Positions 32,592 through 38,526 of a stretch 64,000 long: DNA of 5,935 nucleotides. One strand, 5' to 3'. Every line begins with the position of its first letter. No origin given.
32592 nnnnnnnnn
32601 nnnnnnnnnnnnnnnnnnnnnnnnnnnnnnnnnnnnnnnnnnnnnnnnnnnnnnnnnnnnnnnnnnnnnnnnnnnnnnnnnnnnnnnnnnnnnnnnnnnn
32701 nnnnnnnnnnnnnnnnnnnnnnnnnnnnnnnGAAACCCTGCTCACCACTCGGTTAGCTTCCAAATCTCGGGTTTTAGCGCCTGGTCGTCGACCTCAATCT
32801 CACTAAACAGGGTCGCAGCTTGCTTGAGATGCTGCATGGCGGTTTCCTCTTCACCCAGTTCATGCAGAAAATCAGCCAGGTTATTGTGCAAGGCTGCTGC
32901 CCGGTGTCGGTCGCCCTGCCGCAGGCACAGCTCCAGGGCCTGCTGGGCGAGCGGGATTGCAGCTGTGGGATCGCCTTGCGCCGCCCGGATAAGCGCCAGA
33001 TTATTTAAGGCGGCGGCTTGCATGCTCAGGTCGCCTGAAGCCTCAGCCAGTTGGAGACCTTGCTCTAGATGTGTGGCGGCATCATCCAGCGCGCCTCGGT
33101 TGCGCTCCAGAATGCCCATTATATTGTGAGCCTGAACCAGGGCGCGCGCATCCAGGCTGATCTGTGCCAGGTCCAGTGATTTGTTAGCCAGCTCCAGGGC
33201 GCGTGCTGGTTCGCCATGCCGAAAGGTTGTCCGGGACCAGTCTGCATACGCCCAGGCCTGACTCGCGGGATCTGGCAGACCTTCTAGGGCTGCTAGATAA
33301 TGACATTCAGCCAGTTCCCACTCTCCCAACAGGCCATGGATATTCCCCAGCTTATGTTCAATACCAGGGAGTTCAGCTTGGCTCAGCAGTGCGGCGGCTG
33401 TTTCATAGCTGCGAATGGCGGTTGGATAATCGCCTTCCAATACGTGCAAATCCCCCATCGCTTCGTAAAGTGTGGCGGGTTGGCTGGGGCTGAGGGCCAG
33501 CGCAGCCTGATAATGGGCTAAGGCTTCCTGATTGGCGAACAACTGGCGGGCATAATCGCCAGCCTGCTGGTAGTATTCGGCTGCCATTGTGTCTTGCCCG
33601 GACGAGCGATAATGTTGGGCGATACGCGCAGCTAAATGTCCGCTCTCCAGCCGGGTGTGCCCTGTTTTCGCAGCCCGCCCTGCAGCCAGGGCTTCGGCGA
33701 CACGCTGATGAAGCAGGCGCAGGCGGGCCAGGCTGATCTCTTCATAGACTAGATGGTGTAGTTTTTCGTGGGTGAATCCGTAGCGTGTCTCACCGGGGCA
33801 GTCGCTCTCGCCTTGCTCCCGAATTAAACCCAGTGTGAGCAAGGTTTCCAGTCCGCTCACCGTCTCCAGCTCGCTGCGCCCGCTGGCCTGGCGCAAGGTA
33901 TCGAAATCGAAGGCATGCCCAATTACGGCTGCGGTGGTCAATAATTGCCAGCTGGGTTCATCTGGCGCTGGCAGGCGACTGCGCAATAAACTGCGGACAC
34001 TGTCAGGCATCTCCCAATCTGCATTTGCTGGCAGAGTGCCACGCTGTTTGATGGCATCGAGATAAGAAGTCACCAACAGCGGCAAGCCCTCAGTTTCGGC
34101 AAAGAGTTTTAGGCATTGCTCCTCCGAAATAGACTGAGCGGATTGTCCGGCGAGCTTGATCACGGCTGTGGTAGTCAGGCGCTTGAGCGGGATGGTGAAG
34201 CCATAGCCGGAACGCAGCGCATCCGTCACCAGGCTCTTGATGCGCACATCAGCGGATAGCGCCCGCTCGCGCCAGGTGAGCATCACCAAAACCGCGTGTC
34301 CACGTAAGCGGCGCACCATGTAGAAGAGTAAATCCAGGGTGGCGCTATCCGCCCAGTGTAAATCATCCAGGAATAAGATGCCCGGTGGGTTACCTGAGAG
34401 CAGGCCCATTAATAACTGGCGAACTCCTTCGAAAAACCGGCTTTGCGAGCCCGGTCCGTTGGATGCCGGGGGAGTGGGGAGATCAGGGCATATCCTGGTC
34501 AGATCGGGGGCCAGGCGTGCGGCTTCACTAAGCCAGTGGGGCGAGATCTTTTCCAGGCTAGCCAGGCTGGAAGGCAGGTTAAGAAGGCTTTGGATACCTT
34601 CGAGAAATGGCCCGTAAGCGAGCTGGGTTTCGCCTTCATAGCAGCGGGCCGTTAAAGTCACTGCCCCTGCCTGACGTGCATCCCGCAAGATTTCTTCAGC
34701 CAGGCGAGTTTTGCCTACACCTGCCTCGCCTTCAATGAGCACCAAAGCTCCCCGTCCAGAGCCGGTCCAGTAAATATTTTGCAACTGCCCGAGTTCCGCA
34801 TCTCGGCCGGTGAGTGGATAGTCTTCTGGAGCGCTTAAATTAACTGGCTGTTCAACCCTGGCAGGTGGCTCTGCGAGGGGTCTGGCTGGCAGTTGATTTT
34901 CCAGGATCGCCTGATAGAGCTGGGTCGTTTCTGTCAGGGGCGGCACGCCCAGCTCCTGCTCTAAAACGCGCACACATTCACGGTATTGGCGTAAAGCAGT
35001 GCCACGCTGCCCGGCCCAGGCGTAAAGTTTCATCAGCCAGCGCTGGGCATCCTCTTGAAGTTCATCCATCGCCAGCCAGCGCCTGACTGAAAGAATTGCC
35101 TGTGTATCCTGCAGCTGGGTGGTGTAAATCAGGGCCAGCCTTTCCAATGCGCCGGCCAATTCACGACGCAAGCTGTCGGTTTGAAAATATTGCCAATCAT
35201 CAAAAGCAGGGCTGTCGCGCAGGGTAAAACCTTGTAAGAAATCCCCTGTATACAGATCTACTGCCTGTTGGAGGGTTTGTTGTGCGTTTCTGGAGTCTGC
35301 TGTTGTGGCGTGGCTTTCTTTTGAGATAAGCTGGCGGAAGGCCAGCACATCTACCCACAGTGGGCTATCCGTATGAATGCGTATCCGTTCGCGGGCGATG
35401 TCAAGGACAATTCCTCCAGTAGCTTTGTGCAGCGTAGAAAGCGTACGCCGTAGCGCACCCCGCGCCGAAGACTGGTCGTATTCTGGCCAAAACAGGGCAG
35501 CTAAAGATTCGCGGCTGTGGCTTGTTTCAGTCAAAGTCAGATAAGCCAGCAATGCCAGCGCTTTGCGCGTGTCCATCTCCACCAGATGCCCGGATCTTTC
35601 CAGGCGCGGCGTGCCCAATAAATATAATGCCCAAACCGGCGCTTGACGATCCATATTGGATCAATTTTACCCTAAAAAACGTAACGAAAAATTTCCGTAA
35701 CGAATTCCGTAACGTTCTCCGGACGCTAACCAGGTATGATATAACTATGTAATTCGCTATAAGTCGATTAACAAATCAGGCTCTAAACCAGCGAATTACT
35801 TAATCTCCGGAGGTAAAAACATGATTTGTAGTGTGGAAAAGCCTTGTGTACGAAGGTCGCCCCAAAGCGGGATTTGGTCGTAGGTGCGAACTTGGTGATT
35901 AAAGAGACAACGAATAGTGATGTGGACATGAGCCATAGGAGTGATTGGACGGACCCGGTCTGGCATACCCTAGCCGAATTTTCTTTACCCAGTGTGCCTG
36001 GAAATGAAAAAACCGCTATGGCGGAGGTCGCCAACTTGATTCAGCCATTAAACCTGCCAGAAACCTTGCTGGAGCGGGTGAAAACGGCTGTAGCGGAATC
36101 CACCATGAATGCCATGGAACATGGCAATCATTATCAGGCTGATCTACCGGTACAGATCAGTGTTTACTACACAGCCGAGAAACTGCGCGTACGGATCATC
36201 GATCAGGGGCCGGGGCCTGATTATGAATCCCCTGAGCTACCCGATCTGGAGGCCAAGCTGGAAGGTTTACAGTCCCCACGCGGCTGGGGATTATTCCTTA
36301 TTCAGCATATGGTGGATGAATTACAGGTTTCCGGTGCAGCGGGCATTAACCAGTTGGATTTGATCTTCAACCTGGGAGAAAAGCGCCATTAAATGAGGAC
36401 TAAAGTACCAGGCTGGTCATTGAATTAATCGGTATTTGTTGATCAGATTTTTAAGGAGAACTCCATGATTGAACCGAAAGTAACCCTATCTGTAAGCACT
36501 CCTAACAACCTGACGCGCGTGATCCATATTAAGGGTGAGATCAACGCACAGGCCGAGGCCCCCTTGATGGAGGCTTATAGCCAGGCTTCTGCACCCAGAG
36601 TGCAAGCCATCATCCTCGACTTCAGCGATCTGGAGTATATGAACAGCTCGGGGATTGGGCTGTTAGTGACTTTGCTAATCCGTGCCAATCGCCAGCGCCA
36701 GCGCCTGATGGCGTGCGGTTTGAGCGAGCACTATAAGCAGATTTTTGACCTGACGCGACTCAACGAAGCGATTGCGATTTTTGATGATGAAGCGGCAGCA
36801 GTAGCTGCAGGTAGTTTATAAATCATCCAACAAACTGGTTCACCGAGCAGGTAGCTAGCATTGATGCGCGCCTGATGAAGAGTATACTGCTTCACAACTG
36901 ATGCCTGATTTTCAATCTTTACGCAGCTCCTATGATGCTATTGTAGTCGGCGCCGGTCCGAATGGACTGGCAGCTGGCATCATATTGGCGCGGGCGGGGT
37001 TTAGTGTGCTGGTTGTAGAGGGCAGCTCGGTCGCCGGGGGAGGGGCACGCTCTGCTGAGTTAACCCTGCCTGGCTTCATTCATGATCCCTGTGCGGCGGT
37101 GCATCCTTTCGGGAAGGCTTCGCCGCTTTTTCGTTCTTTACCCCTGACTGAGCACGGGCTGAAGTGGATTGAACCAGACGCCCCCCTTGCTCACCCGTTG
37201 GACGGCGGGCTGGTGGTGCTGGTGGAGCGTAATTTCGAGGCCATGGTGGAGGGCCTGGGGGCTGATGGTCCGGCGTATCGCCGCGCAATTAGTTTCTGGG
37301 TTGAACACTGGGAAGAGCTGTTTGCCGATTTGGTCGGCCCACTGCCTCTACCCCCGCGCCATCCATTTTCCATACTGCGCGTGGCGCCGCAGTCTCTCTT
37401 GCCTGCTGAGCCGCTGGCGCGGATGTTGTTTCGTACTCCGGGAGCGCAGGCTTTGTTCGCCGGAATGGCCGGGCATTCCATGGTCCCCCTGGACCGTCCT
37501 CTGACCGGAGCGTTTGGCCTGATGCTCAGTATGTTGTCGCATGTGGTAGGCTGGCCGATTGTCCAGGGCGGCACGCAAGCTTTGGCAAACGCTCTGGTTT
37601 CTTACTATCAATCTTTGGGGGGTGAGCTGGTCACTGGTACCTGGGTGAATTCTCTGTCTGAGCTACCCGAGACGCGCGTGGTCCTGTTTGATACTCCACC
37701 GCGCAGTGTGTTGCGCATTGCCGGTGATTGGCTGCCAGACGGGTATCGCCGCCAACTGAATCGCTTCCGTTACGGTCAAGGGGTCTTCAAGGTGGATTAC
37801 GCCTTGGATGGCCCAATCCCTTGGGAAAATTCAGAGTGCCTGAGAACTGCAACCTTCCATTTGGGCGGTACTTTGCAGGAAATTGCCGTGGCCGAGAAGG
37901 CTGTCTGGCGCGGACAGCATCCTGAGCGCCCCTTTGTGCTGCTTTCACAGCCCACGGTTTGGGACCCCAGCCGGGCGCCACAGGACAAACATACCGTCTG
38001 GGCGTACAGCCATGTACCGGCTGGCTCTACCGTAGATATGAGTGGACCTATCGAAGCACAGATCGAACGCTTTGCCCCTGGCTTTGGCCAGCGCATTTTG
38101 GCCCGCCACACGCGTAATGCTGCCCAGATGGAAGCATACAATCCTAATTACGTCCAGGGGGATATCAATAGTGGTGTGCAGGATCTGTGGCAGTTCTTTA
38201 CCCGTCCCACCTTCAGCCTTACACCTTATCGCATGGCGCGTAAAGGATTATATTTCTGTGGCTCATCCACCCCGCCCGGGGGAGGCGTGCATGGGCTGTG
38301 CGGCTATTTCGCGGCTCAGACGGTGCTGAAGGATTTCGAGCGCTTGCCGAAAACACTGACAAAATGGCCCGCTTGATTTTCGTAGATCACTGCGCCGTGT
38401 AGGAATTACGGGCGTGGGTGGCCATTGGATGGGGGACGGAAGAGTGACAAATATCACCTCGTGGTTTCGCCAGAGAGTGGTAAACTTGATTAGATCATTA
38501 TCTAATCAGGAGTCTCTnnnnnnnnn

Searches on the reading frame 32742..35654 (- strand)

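Call 36: search_protein_families(library=pfam, proteins=[window:32742-35654:-], max_evalue=0.01)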
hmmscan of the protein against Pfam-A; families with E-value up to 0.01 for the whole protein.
window:32742-35654:- (970 aa): 18 families
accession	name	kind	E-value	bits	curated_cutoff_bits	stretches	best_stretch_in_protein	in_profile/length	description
PF13191.12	AAA_16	-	1.1e-26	94.7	32.6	1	281-456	2-165/167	AAA ATPase domain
PF13424.12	TPR_12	-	1.2e-20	73.9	30.1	4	880-950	3-75/77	Tetratricopeptide repeat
PF03704.23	BTAD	-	1.7e-19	71.1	22.1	1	101-251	1-146/146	Bacterial transcriptional activator domain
PF00515.34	TPR_1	-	2.9e-12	46.3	27.8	1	880-909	1-30/34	Tetratricopeptide repeat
PF07719.23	TPR_2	-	2.3e-11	43.3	27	0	880-910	1-31/34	Tetratricopeptide repeat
PF13176.12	TPR_7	-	1.7e-10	40.6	27.9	1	882-916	1-35/36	Tetratricopeptide repeat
PF14938.12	SNAP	-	3.6e-08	33.7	25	2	891-958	85-153/282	Soluble NSF attachment protein, SNAP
PF17874.7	TPR_MalT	-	4.4e-07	29.9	45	2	811-959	12-160/336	MalT-like TPR region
PF13181.12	TPR_8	-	1.6e-06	28.2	25.7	0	922-949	3-30/34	Tetratricopeptide repeat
PF13401.12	AAA_22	-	3.8e-05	24.5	27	1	303-458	6-119/130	AAA domain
PF13374.12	TPR_10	-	7.5e-05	23.1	27.5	1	880-910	2-32/42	Tetratricopeptide repeat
PF13414.12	TPR_11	-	8.3e-05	22.6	26.8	0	709-730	11-32/42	TPR repeat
PF14516.12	AAA_35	-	0.00011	21.6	27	0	484-538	192-246/331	AAA-like domain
PF00931.28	NB-ARC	-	0.0011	18.7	23.5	0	293-328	10-44/248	NB-ARC domain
PF00158.32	Sigma54_activat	-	0.0032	17.6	20.2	0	301-339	21-59/168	Sigma-54 interaction domain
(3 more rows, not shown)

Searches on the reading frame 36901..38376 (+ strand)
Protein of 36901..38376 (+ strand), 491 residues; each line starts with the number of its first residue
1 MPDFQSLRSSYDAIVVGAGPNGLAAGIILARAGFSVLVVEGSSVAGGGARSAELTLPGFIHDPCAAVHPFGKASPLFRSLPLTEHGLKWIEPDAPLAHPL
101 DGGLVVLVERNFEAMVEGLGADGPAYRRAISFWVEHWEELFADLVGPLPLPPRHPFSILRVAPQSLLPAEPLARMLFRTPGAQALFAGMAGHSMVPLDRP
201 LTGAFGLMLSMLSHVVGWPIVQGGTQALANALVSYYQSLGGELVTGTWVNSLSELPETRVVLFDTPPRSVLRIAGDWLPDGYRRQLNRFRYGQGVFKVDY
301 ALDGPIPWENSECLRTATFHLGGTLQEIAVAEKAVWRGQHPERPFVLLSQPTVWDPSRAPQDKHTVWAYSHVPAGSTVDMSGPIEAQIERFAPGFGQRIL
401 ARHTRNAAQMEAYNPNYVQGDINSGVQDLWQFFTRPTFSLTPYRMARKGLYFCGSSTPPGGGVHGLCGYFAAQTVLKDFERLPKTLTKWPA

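Call 36: search_protein_families(library=pfam, proteins=[window:36901-38376:+], max_evalue=0.01)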
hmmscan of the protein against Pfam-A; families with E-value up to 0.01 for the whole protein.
window:36901-38376:+ (491 aa): 8 families
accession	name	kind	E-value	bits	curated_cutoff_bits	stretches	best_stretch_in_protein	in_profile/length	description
PF13450.12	NAD_binding_8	-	3.6e-09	37.2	21.9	1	15-69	1-54/68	NAD(P)-binding Rossmann-like domain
PF01266.30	DAO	-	9.7e-08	32.3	27.9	1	12-90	1-71/353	FAD dependent oxidoreductase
PF01946.23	Thi4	-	7.3e-06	25.8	26.2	1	11-50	18-58/235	Thi4 family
PF01593.30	Amino_oxidase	-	9.3e-06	25.6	19.8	1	22-465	3-430/443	Flavin containing amine oxidoreductase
PF12831.13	FAD_oxidored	-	2.4e-05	24.3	27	1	12-51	1-40/416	FAD dependent oxidoreductase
PF01494.25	FAD_binding_3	-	5.5e-05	23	22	1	11-43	2-34/349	FAD binding domain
PF00890.30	FAD_binding_2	-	0.00058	19.6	20.4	1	12-50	1-39/414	FAD binding domain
PF13738.12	Pyr_redox_3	-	0.0025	17.6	30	1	14-44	1-32/305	Pyridine nucleotide-disulphide oxidoreductase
